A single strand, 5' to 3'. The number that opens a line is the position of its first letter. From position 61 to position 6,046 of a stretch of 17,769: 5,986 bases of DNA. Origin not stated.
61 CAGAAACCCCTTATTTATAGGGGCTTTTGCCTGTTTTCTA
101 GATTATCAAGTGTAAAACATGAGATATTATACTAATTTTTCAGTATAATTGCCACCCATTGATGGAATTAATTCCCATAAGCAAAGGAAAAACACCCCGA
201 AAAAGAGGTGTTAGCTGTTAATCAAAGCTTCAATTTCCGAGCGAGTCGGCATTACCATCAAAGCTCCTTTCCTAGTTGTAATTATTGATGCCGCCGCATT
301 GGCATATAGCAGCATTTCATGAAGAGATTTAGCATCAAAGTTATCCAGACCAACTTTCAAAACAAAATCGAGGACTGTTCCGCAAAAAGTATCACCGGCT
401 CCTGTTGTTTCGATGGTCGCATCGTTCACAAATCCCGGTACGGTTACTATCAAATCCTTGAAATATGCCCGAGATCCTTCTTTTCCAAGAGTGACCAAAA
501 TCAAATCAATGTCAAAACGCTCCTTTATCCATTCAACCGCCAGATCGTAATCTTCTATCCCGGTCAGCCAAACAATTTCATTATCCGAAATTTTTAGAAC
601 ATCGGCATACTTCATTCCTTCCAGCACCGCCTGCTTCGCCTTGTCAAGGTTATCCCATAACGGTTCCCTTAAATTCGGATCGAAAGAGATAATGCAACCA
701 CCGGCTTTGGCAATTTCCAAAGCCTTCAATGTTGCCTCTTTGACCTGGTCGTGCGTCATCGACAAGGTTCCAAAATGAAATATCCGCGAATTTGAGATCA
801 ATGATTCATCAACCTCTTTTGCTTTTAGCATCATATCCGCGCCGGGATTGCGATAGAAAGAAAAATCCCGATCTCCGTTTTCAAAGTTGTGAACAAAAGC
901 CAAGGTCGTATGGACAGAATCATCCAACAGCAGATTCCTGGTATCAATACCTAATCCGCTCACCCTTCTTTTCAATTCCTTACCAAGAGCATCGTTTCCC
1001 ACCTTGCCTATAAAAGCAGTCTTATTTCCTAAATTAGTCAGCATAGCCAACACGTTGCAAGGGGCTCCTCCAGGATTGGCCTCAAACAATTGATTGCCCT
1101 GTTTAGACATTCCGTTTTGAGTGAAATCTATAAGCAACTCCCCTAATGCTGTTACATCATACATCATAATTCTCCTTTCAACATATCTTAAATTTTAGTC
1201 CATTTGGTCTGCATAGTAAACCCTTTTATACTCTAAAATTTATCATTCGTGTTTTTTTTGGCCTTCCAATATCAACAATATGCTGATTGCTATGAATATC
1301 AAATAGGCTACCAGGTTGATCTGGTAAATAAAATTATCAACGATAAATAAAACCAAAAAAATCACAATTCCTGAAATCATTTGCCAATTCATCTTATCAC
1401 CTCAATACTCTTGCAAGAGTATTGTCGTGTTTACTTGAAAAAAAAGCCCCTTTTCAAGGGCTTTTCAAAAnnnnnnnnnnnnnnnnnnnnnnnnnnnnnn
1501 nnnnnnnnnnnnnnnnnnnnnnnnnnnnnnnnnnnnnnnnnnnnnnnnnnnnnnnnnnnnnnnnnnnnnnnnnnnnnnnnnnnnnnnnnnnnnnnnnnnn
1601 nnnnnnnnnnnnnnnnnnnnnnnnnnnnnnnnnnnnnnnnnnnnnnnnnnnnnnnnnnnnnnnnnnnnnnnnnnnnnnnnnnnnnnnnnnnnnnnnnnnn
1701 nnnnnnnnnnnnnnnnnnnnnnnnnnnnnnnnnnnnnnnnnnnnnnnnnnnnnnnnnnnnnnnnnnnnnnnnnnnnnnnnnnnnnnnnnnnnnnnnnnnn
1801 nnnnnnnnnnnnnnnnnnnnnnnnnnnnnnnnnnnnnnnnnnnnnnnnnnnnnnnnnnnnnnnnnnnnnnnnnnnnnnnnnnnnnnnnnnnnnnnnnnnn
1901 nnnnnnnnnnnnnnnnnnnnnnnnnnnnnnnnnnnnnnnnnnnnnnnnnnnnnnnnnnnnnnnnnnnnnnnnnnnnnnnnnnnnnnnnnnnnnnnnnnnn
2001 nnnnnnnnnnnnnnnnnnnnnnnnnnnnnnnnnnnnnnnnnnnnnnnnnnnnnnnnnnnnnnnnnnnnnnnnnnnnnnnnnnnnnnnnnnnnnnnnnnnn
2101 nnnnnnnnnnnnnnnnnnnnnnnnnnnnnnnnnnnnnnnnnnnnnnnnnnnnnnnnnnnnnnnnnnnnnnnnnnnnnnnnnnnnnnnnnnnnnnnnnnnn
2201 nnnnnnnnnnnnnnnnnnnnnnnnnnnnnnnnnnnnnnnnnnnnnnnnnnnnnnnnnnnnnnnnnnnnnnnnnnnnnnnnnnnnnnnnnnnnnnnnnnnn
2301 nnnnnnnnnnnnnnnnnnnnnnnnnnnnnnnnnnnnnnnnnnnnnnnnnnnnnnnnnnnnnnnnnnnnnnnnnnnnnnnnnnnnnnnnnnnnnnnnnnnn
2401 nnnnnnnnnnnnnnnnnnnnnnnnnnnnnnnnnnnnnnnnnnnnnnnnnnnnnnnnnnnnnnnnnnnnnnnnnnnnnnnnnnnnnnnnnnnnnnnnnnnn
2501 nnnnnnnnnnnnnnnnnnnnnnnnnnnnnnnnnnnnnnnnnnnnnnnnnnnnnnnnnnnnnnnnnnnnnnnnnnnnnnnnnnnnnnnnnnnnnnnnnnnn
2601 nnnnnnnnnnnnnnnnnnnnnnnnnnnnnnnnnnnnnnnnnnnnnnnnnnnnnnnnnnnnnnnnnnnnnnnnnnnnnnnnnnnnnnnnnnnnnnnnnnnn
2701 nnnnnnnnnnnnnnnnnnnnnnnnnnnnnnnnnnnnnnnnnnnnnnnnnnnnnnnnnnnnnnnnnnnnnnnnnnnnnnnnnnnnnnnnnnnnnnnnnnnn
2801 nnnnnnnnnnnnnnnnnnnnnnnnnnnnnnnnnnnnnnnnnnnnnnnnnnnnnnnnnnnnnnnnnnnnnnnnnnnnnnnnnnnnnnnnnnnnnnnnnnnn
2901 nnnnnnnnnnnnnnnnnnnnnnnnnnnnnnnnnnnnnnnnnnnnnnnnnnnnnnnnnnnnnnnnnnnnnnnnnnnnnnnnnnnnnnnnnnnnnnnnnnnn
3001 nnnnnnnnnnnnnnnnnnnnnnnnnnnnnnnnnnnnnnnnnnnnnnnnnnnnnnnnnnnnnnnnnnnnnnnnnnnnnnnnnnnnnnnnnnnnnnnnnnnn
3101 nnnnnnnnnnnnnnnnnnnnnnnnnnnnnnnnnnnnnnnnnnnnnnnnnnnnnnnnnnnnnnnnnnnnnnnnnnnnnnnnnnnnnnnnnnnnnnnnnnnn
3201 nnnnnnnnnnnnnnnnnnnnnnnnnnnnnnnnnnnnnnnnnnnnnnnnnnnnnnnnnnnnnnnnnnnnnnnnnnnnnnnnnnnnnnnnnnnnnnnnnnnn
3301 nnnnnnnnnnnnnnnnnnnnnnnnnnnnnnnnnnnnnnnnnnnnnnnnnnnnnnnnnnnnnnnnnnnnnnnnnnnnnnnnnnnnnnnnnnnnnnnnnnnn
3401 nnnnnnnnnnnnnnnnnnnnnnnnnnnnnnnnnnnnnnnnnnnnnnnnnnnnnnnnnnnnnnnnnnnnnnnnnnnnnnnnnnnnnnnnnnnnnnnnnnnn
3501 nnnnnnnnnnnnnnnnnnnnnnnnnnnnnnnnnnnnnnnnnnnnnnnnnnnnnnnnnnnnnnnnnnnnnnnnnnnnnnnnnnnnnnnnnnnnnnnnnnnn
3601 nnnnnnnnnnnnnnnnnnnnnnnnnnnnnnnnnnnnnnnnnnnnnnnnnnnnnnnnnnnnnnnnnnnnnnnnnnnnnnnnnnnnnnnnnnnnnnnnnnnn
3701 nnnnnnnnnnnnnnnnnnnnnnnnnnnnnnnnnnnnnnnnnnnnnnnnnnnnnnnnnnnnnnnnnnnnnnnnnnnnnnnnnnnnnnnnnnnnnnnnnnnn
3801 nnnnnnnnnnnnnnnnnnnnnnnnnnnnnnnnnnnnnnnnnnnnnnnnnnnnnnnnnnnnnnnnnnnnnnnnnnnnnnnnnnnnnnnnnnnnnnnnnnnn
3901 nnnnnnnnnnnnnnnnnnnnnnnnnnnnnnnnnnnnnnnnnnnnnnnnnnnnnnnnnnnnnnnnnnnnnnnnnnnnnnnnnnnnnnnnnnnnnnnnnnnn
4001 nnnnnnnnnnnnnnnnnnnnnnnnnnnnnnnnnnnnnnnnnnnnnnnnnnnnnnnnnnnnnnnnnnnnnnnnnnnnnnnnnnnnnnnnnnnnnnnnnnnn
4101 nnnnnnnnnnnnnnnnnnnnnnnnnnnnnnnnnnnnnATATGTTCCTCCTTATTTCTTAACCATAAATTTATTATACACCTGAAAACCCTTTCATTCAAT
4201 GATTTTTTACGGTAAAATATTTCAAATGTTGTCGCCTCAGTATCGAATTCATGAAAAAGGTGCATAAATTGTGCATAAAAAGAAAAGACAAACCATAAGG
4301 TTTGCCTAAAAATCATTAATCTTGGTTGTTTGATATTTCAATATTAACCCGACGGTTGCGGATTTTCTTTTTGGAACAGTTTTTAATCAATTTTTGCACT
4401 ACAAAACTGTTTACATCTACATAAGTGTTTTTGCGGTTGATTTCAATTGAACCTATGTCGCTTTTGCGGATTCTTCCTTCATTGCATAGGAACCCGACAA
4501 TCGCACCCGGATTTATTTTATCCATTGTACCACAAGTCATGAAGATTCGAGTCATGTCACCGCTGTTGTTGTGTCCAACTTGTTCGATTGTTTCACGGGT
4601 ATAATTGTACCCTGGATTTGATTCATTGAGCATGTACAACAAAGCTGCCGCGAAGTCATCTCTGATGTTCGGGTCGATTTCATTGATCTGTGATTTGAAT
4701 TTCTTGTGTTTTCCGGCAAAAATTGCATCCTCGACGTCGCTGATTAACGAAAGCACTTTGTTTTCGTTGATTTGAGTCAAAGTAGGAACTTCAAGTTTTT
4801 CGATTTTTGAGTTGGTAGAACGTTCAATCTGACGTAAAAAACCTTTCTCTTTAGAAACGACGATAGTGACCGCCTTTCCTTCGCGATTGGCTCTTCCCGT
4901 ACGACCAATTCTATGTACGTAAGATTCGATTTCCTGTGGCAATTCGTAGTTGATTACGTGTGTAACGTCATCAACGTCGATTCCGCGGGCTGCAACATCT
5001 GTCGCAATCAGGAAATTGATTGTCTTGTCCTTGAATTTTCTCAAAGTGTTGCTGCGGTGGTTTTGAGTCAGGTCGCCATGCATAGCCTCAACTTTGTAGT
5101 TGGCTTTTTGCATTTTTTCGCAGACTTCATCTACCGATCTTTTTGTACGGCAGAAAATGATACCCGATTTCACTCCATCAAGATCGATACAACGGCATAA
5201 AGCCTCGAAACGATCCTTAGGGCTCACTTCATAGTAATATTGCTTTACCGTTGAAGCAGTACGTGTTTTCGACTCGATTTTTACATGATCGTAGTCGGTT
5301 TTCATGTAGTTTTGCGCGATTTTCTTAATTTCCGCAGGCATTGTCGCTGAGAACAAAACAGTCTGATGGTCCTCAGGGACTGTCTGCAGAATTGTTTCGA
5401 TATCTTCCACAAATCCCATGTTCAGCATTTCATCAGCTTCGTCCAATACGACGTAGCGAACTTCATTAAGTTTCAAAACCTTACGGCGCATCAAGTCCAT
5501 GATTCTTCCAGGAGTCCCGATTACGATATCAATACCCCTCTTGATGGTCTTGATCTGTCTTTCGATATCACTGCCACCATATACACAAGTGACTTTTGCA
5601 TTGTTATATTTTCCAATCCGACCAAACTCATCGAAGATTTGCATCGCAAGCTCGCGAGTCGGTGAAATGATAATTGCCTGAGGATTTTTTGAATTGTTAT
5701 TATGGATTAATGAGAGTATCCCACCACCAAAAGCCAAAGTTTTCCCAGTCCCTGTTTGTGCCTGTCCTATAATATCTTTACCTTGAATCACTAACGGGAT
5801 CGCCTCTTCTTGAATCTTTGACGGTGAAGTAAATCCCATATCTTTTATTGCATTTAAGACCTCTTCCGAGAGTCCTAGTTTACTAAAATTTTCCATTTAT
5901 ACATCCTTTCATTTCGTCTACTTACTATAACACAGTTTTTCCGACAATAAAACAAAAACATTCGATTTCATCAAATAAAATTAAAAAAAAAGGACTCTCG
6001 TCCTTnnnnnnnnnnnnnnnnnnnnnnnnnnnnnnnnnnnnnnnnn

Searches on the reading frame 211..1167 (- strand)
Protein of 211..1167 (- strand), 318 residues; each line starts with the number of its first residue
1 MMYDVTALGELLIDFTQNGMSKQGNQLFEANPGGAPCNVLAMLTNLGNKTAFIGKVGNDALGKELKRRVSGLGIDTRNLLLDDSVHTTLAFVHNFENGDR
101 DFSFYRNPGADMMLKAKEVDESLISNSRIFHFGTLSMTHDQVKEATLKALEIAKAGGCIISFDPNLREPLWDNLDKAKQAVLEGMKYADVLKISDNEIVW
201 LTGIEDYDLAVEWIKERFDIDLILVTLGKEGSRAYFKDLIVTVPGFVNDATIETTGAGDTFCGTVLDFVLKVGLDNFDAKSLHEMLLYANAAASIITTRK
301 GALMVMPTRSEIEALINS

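Call 8: search_protein_families(library=pfam, proteins=[window:211-1167:-], max_evalue=0.01)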
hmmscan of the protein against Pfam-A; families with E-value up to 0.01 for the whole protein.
window:211-1167:- (318 aa): 1 family
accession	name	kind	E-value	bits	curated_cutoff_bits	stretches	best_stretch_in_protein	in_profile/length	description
PF00294.29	PfkB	-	7.7e-54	183.5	25.8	1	4-308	3-301/302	pfkB family carbohydrate kinase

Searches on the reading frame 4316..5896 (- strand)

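Call 8: search_protein_families(library=pfam, proteins=[window:4316-5896:-], max_evalue=0.01)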
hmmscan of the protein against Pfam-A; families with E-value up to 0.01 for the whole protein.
window:4316-5896:- (526 aa): 8 families
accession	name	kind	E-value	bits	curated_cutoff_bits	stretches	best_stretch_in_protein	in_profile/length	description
PF00270.35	DEAD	-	5.6e-55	186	26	1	27-192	2-166/167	DEAD/DEAH box helicase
PF00271.37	Helicase_C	-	6.1e-36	123.5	23.5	1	229-337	2-110/110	Helicase conserved C-terminal domain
PF03880.21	DbpA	-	1.6e-20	73.4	25.6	1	450-520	1-71/72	DbpA RNA binding domain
PF04851.21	ResIII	-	1.2e-08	35.4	22.5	1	27-186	6-162/164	Type III restriction enzyme, res subunit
PF14617.12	CMS1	-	1.3e-05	25.2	35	1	111-153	164-207/250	U3-containing 90S pre-ribosomal complex subunit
PF22590.2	Cas3-like_C_2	-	0.00058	20.5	27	1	243-337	3-105/106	CRISPR-associated nuclease/helicase Cas3, C-terminal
PF13245.12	AAA_19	-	0.00065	20.3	25.1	0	29-180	1-121/134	AAA domain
PF00176.29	SNF2-rel_dom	-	0.0027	17.3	24.9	1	48-159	26-139/290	SNF2-related domain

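Call 9: search_protein_families(library=padloc, proteins=[window:4316-5896:-], max_evalue=0.01)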
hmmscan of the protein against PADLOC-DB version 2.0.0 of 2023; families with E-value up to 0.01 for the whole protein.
window:4316-5896:- (526 aa): 60 families (the best 25 are shown)
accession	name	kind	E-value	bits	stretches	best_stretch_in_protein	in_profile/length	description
PDLC02861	DpdF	-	1.7e-27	94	1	19-373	23-374/611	DpdF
PDLC03960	SngC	-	1.7e-26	91.2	1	9-353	9-377/720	-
PDLC02503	BrxHI|BrxHII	-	7e-24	82.1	1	18-356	18-362/698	BrxHI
PDLC03928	PsyrT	-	1e-23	81.5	1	26-353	23-352/689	-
PDLC02864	DpdF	-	1.5e-20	71.6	1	20-350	18-342/610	DpdF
PDLC02870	DpdF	-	2.6e-19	67.1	1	21-355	10-339/534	DpdF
PDLC02707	PbeA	-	3.7e-16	56.8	2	225-344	504-624/672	PbeA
PDLC02855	DpdF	-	1.3e-13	48.1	1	167-346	299-479/825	DpdF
PDLC02859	DpdF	-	7.1e-13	45.8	1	36-348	112-427/545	DpdF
PDLC02867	DpdF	-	2.5e-12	44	1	43-369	158-498/855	DpdF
PDLC02501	BrxHI|BrxHII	-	2.6e-11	40.4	1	19-349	18-355/925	BrxHI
PDLC00938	Cas3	-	2.9e-11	41.2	1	148-347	127-331/358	CRISPR-associated helicase Cas3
PDLC01770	Cas3g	-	1.5e-10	38.2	1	177-351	182-356/733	-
PDLC01089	C3a193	-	2.7e-10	37.3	1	197-359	446-605/983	poss. alt. Cas3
PDLC02623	DrmD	-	3e-10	36.5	1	232-346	519-633/1040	DrmD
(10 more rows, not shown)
